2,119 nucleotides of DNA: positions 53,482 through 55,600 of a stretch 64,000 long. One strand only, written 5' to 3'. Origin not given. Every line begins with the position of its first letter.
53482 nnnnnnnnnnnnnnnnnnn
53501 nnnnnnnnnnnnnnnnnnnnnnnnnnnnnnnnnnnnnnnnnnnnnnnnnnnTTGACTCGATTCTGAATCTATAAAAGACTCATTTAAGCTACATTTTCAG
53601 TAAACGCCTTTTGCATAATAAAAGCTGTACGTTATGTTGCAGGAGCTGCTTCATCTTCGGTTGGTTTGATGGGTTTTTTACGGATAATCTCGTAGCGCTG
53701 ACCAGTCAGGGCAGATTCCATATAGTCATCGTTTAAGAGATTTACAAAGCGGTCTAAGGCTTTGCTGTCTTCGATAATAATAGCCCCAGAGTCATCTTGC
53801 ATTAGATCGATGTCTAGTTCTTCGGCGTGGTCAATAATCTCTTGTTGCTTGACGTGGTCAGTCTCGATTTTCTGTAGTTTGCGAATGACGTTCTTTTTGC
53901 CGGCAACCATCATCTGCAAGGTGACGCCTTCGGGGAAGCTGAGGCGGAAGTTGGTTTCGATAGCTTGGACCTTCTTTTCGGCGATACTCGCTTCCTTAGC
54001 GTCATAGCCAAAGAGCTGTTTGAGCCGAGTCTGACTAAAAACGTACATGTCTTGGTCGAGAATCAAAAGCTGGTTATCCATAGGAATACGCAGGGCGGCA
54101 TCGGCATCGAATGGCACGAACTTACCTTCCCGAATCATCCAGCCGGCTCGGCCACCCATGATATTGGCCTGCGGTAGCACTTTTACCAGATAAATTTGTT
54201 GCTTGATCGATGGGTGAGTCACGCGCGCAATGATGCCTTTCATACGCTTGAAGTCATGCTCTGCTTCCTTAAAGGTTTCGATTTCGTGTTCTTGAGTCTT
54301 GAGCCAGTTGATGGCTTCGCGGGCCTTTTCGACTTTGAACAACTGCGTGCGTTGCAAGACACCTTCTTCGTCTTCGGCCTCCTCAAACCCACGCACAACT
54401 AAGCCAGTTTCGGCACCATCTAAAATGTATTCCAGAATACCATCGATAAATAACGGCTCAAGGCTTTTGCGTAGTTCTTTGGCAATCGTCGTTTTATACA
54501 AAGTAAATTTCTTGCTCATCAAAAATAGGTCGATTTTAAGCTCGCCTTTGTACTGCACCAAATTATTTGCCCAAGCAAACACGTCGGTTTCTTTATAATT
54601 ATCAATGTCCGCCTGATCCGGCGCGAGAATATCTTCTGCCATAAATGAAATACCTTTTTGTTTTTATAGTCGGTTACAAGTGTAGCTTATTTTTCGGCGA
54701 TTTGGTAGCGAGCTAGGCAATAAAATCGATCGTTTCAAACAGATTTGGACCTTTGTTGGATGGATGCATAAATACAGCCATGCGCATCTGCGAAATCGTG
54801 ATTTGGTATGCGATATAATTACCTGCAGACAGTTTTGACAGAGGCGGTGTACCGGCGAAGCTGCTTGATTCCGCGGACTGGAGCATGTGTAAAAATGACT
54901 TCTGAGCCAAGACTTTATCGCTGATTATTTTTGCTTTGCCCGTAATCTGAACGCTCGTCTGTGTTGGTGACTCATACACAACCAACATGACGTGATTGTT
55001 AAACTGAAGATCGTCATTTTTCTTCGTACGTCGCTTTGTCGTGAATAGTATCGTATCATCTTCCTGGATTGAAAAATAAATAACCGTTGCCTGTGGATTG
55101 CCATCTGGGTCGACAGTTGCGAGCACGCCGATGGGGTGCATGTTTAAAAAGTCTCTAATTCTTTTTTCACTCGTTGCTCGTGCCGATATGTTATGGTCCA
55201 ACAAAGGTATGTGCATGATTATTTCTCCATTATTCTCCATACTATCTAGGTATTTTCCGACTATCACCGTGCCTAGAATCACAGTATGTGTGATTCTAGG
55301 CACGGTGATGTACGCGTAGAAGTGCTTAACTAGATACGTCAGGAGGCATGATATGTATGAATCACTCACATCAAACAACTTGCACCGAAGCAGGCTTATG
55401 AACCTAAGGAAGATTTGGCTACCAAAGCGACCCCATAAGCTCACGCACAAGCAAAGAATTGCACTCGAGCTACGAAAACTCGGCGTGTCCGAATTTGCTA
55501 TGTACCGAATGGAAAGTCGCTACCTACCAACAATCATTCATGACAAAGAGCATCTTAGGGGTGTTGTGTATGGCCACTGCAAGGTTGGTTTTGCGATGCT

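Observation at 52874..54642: KwaB-like (DUF4868-like) gene without KwaA, paired instead with a HicA-fold/eRF1-like two-domain protein: a possible non-canonical defence module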

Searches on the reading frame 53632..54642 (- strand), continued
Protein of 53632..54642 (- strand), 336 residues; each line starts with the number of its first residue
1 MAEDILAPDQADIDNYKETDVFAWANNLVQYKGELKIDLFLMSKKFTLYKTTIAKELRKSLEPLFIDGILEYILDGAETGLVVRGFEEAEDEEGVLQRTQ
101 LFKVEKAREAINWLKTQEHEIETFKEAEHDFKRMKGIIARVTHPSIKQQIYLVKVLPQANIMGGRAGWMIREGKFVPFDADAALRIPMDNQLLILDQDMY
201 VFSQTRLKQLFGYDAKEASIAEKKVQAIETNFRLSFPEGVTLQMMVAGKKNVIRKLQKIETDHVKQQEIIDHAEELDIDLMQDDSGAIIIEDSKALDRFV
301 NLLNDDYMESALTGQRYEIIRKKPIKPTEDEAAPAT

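Call 47: predict_structure(alignment_id=A2)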
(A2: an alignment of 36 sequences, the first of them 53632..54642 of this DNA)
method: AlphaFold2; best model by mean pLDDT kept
length: 336 residues; sequences in the alignment: 36
mean_pLDDT: 77.3   pTM: 0.72
mean pLDDT of the five models: 77.3, 76.0, 72.5, 71.4, 71.1
residues with pLDDT >= 90: 76; 70-90: 184; 50-70: 36; < 50: 40
segments of 3 or more residues with pLDDT < 50: 160-166, 308-312, 314-336
pLDDT, mean of each block of 10 residues (from residue 1): 58 79 92 91 91 82 89 88 71 80 89 90 86 88 93 77 52 69 66 93 88 81 83 83 79 77 75 75 86 85 58 43 37 37
secondary structure, 60 per line:
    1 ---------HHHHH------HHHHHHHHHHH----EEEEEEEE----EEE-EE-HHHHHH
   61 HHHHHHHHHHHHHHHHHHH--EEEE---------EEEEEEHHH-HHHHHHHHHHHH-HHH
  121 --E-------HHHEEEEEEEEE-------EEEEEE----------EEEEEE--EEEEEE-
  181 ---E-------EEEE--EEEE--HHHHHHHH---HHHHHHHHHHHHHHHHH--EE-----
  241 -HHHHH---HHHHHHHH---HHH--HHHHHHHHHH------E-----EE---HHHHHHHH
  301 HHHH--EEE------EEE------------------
elements in order: H10-14 H21-31 E36-43 E48-50 H55-79 E82-85 E95-100 H105-116 E134-142 E150-155 E166-171 E174-179 E192-195 E198-201 H204-211 H215-231 H242-246 H250-257 H266-275 H293-304 E307-309 E316-318

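Call 49: search_protein_families(library=pfam, proteins=[L011:6098-6937:+, L021:7495-7896:+, L023:5065-5610:+, L023:5701-7887:+, L018:2643-3836:-, L014:10456-10803:+, L027:6690-7580:+, L024:9524-10414:+, L018:6517-7623:+, L012:5829-7526:+], max_evalue=0.001)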
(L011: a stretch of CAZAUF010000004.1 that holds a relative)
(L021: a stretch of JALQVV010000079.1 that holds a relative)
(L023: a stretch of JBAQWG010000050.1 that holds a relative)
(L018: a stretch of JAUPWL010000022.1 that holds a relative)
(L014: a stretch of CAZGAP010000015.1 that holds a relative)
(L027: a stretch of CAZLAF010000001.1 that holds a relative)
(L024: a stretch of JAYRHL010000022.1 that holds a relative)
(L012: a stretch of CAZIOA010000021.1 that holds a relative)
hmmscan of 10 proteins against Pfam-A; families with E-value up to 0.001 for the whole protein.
L011:6098-6937:+ (279 aa): 1 family
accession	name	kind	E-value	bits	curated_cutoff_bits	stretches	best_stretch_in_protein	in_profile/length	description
PF01734.28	Patatin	-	8.1e-15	56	27.7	2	17-70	1-52/191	Patatin-like phospholipase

L021:7495-7896:+ (133 aa): 0 families

L023:5065-5610:+ (181 aa): 2 families
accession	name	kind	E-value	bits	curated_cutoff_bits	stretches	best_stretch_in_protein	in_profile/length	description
PF13376.11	OmdA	-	6.2e-11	42.5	25.6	1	95-151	2-57/60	Bacteriocin-protection, YdeI or OmpD-Associated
PF08922.17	DUF1905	-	6.3e-11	42.7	24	1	21-86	15-81/81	Domain of unknown function (DUF1905)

L023:5701-7887:+ (728 aa): 3 families
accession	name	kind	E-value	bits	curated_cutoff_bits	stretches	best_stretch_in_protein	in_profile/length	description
PF00982.27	Glyco_transf_20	-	3.2e-140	468.4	32.5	1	4-465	2-472/473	Glycosyltransferase family 20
PF02358.22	Trehalose_PPase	-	2.6e-36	125.3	27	1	498-702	1-216/235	Trehalose-phosphatase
PF17812.7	RET_CLD3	-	0.00086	20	25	0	114-154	58-98/116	RET Cadherin like domain 3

L018:2643-3836:- (397 aa): 6 families
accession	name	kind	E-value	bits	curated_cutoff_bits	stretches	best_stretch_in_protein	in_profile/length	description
PF00270.35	DEAD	-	2.3e-48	164.5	26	1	78-243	1-166/167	DEAD/DEAH box helicase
PF00271.37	Helicase_C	-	3.7e-33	114.5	23.5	1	278-387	1-110/110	Helicase conserved C-terminal domain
PF04851.21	ResIII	-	3e-09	37.4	22.5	1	98-236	30-161/164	Type III restriction enzyme, res subunit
PF16203.11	ERCC3_RAD25_C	-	3.7e-05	23.6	27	1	291-367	59-131/248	ERCC3/RAD25/XPB C-terminal helicase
PF13245.12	AAA_19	-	0.00023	21.8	25.1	0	93-145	13-62/134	AAA domain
PF06862.17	Utp25_C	-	0.0005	20.2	32.8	1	281-376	35-133/190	Utp25, C-terminal domain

L014:10456-10803:+ (115 aa): 0 families

L027:6690-7580:+ (296 aa): 4 families
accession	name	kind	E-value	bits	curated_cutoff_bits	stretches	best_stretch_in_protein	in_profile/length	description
PF13561.12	adh_short_C2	-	1.6e-57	195.3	27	1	61-293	5-234/236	Enoyl-(Acyl carrier protein) reductase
PF00106.31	adh_short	-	1.3e-48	165.5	26.6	1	54-242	2-189/195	short chain dehydrogenase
PF23441.1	SDR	-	1.7e-11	44.5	27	1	53-239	8-198/258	SDR-like rossmann domain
PF08659.16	KR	-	1.3e-10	42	22.6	1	56-230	4-173/180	KR domain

L024:9524-10414:+ (296 aa): 0 families

L018:6517-7623:+ (368 aa): 1 family
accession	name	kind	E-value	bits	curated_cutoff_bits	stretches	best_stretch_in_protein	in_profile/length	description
PF00899.27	ThiF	-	7.7e-12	45.3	28.1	1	116-250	9-143/238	ThiF family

L012:5829-7526:+ (565 aa): 4 families
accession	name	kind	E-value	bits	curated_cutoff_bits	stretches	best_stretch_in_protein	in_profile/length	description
PF02518.31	HATPase_c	-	8.3e-29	100.7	26.4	1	453-564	1-110/111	Histidine kinase-, DNA gyrase B-, and HSP90-like ATPase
PF03924.19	CHASE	-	1.1e-17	64.9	25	1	128-256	64-189/189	CHASE domain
PF00512.31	HisKA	-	5.9e-11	42.7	26.9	1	340-408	1-66/66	His Kinase A (phospho-acceptor) domain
PF13581.12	HATPase_c_2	-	0.00042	20.8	27.4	1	456-539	30-110/127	Histidine kinase-like ATPase domain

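Call 50: fold_search(model_id=the predicted structure, library=pdb)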
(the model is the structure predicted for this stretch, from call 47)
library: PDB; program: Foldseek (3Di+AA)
matches with E <= 10: 497; with E <= 0.001: 6
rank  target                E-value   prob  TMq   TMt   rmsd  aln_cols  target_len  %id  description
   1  9mtn_B                1.3e-12  1.00  0.42  0.46  13.9       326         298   17  Crystal structure of KwaB (released 2025-08-06)
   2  9mtn_K                5.7e-12  1.00  0.39  0.43  13.9       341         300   16  Crystal structure of KwaB (released 2025-08-06)
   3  9mrx_D                7.6e-12  1.00  0.43  0.46  13.8       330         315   15  Cryo-EM structure of KwaA-KwaB complex (released 2025-08-06)
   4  9mtn_C                1.3e-11  1.00  0.42  0.47  13.5       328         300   16  Crystal structure of KwaB (released 2025-08-06)
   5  9mtn_A                1.7e-11  1.00  0.42  0.45  14.2       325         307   18  Crystal structure of KwaB (released 2025-08-06)
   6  9nyu_A                8.3e-11  1.00  0.42  0.44  13.7       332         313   17  Crystal structure of KwaB dimer (released 2025-08-06)
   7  7ekx_A                2.8e-01  0.04  0.11  0.03  16.7       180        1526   12  Crystal Structure of the Candida Glabrata Glycogen Debranching Enzyme (W470A E564Q) in complex with maltononaose (released 2021-11-10)
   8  5j9u_A                3.2e-01  0.04  0.11  0.11  19.5       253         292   11  Crystal structure of the NuA4 core complex (released 2016-10-26)
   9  7tdz_A                3.2e-01  0.04  0.09  0.03  20.6       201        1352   10  Cryo-EM model of protomer of the cytoplasmic ring of the nuclear pore complex from Xenopus laevis (released 2022-06-22)
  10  7ekw_A                3.2e-01  0.04  0.11  0.03  16.9       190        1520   13  Crystal Structure of the Candida Glabrata Glycogen Debranching Enzyme (D535N) in complex with maltotetrose (released 2021-11-10)
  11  7ekw_B                3.2e-01  0.04  0.11  0.03  16.5       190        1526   13  Crystal Structure of the Candida Glabrata Glycogen Debranching Enzyme (D535N) in complex with maltotetrose (released 2021-11-10)
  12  5d06_B                3.4e-01  0.03  0.11  0.03  16.0       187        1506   13  Crystal Structure of the Candida Glabrata Glycogen Debranching Enzyme (released 2016-05-18)
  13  5mco_A                4.2e-01  0.08  0.09  0.08  11.3        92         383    3  CRYSTAL STRUCTURE OF BACE-1 IN COMPLEX WITH ACTIVE SITE INHIBITOR GRL-8234 AND EXOSITE PEPTIDE (released 2017-09-27)
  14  7eim_A                4.5e-01  0.03  0.11  0.03  17.4       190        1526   12  Crystal Structure of the Candida Glabrata Glycogen Debranching Enzyme (W470A) in complex with maltopentaose (released 2021-11-10)
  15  2wjo                  5.3e-01  0.08  0.10  0.09  11.1        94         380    4  human Bace (beta secretase) in complex with Cyclohexanecarboxylic acid (2-(2-am ino-6-phenoxy-4H-quinazolin-3-yl)-2 -cyc (released 2010-03-02)
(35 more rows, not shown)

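Call 71: find_encoding_contigs(protein=P0148, flank=10000, max_places=2)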
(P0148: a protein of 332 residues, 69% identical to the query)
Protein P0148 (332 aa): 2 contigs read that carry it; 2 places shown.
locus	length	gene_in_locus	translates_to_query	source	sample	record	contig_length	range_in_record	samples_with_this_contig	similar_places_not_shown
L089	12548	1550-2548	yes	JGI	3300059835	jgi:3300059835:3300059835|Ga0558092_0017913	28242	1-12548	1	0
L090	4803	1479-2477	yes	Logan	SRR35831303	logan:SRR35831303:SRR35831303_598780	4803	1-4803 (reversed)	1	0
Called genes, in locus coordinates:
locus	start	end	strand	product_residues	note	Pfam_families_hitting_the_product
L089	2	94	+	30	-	?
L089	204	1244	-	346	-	PF02685:Glucokinase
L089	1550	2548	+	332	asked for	PF16162:KwaB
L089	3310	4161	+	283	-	-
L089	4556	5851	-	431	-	PF01943:Polysacc_synt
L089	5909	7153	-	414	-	PF20706:GT4-conflict, PF00534:Glycos_transf_1, PF13692:Glyco_trans_1_4, PF13524:Glyco_trans_1_2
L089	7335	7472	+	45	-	-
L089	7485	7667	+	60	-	-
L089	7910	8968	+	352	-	-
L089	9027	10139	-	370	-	PF00072:Response_reg, PF00512:HisKA, PF02518:HATPase_c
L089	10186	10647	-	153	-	PF00072:Response_reg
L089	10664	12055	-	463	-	PF05227:CHASE3, PF00512:HisKA, PF02518:HATPase_c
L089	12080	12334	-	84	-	-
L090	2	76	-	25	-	?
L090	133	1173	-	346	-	PF02685:Glucokinase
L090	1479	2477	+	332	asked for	PF16162:KwaB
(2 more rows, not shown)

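Call 83: search_protein_families(library=pfam, proteins=[L051:208-807:+, L041:6396-7028:+, L053:6588-7025:-, L057:488-892:+, L044:523-951:+, L071:9027-10145:+], max_evalue=0.01)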
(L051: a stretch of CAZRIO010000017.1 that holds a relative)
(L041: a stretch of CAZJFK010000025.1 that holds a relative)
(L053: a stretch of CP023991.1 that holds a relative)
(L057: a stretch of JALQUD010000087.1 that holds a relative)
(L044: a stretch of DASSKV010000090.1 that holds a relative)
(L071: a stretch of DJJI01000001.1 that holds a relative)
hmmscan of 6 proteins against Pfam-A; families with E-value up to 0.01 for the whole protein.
L051:208-807:+ (199 aa): 0 families

L041:6396-7028:+ (210 aa): 0 families

L053:6588-7025:- (145 aa): 1 family
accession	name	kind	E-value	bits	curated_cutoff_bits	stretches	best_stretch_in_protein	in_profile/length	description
PF06146.17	PsiE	-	5.4e-12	46.4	23.9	1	24-136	1-117/122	Phosphate-starvation-inducible E family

L057:488-892:+ (134 aa): 1 family
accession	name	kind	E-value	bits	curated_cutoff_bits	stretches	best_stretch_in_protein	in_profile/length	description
PF09945.14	DUF2177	-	1.3e-43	148.5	26.9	1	9-130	2-123/124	Predicted membrane protein (DUF2177)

L044:523-951:+ (142 aa): 1 family
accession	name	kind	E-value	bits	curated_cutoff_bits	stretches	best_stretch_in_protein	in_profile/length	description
PF08570.15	DUF1761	-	3.8e-21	76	31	1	9-138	1-123/123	Protein of unknown function (DUF1761)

L071:9027-10145:+ (372 aa): 1 family
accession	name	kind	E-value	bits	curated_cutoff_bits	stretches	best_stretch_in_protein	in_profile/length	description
PF07332.16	Phage_holin_3_6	-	0.0016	18.9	28.4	0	40-96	37-96/116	Putative Actinobacterial Holin-X, holin superfamily III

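Call 84: search_protein_families(library=ncbifam, proteins=[L051:208-807:+, L041:6396-7028:+, L053:6588-7025:-, L057:488-892:+, L044:523-951:+, L071:9027-10145:+], max_evalue=0.01)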
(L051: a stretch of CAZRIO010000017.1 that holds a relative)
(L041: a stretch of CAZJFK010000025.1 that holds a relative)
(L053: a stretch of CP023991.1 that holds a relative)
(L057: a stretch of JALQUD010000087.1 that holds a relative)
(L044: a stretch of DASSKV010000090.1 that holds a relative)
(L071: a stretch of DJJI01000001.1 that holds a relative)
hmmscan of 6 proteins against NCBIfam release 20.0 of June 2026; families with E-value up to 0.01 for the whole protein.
L051:208-807:+ (199 aa): 0 families

L041:6396-7028:+ (210 aa): 0 families

L053:6588-7025:- (145 aa): 0 families

L057:488-892:+ (134 aa): 0 families

L044:523-951:+ (142 aa): 0 families

L071:9027-10145:+ (372 aa): 2 families
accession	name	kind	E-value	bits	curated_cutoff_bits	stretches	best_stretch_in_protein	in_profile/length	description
TIGR01620.2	hyp_HI0043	subfamily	0.00027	20.7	160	0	288-362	35-109/329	TIGR01620 family protein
TIGR03213.1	23dbph12diox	equivalog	0.0092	15.5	366.45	0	259-313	59-113/287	biphenyl-2,3-diol 1,2-dioxygenase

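Call 87: search_solved_structures(query=A6, max_evalue=10)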
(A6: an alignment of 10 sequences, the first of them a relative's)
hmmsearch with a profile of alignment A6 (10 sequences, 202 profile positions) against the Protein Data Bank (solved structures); distinct sequences matched with E-value up to 10: 0.

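Call 88: search_protein_families(library=padloc, alignment_id=A6, max_evalue=5)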
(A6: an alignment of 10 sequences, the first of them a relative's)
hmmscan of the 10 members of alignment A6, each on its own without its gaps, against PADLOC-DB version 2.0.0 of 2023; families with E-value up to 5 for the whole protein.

A. member 1, L051:208-807:+ (199 aa): 0 families

B. families by the number of members that match (of 10 scanned): 3 families
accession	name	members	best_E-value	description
PDLC03795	RTasSLATT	1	0.08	DRT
PDLC00691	Effector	1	0.72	2TM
PDLC02365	PycTM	1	1.4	-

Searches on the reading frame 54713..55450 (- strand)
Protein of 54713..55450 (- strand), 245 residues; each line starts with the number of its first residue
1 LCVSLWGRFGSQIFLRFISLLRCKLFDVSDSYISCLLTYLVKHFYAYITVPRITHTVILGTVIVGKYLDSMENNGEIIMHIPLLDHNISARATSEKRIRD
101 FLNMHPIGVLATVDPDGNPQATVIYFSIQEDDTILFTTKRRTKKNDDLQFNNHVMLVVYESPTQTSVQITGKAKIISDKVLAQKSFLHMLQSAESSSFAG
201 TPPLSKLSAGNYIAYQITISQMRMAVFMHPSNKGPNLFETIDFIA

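Call 3: search_protein_families(library=pfam, proteins=[window:54713-55450:-], max_evalue=1)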
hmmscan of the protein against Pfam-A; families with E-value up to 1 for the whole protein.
window:54713-55450:- (245 aa): 5 families
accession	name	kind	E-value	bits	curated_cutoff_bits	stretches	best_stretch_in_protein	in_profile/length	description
PF01243.27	PNPOx_N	-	3.6e-18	66.5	28.1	1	95-185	2-85/120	Pyridoxamine 5'-phosphate oxidase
PF12900.13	Pyridox_ox_2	-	8e-07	29.5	27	1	95-217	2-133/140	Pyridoxamine 5'-phosphate oxidase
PF16242.11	Pyrid_ox_like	-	1.6e-06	28.1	28.8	1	96-184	4-93/149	Pyridoxamine 5'-phosphate oxidase like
PF12766.13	Pyridox_oxase_2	-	6.5e-05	23.9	26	1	109-176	25-99/100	Pyridoxamine 5'-phosphate oxidase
PF04299.18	FMN_bind_2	-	0.00027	21.1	22.4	1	91-157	8-77/168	Putative FMN-binding domain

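Call 4: search_protein_families(library=padloc, proteins=[window:54713-55450:-], max_evalue=1)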
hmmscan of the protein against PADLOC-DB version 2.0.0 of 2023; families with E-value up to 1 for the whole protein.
window:54713-55450:- (245 aa): 0 families
